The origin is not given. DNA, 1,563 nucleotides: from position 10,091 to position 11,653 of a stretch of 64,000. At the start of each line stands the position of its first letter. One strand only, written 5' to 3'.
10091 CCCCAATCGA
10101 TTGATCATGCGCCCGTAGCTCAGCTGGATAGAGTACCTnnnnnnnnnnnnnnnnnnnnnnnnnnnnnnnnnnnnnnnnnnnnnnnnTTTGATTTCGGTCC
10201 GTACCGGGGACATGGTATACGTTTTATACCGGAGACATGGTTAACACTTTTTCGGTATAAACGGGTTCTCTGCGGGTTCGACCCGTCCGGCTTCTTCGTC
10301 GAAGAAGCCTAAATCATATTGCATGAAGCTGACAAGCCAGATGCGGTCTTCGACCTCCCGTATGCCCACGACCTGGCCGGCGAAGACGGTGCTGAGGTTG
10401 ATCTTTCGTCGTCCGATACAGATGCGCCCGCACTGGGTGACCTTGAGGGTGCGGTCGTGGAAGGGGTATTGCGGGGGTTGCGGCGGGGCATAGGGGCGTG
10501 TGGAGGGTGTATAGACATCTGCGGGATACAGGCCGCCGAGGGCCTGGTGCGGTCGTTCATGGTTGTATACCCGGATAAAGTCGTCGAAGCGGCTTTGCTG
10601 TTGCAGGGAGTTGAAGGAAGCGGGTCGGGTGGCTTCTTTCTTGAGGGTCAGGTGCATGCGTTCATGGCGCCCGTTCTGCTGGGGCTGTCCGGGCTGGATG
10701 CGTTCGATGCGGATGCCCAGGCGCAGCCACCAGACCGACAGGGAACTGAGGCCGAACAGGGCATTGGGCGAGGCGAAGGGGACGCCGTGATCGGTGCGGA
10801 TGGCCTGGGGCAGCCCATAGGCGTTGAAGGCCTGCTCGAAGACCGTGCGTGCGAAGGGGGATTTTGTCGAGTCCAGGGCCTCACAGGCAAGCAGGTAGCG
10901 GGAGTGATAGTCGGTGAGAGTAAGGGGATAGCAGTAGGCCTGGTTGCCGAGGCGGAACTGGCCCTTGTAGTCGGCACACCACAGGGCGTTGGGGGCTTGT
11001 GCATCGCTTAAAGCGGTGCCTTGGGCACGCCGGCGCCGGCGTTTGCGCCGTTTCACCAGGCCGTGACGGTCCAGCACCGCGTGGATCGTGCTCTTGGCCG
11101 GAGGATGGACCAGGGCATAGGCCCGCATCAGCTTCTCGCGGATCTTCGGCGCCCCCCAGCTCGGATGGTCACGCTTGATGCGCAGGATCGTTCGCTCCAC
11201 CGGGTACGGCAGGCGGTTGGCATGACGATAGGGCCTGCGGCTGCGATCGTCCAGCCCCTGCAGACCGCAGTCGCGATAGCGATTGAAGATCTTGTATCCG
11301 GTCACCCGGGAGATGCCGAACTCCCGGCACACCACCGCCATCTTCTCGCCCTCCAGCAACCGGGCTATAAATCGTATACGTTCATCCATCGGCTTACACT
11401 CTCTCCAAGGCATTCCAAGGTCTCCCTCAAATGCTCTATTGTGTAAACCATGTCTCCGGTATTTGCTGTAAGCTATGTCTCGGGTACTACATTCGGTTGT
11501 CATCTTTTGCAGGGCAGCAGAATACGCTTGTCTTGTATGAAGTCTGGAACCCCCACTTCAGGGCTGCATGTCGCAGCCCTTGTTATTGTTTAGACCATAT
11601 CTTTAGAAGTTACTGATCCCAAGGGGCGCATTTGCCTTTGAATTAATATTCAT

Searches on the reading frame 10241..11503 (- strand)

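Call 8: search_protein_families(library=pfam, proteins=[window:10241-11503:-], max_evalue=0.01)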
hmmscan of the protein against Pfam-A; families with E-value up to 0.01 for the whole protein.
window:10241-11503:- (420 aa): 9 families
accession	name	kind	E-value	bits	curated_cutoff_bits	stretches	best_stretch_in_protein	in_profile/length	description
PF13683.12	rve_3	-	1.8e-17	63.3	26.5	1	263-327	2-67/67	Integrase core domain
PF13565.12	HTH_32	-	2.2e-13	51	33.7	1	68-144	1-73/73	Homeodomain-like domain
PF00665.32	rve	-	2.6e-12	47.3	32.6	1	169-274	2-102/102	Integrase core domain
PF13518.12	HTH_28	-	3.6e-08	33.8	25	1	41-91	1-51/52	Helix-turn-helix domain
PF13384.12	HTH_23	-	2.2e-07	30.9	24.6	1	40-84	5-49/50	Homeodomain-like domain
PF13011.12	LZ_Tnp_IS481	-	3.3e-06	27.7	22.2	1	56-95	29-68/85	leucine-zipper of insertion element IS481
PF13551.12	HTH_29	-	6.4e-05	23.4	28.1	1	42-98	1-58/64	Winged helix-turn helix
PF13333.12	rve_2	-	0.00031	21.2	22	1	286-328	6-49/56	Integrase core domain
PF24764.1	rva_4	-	0.001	19.3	26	1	169-243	5-76/194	Integrase core domain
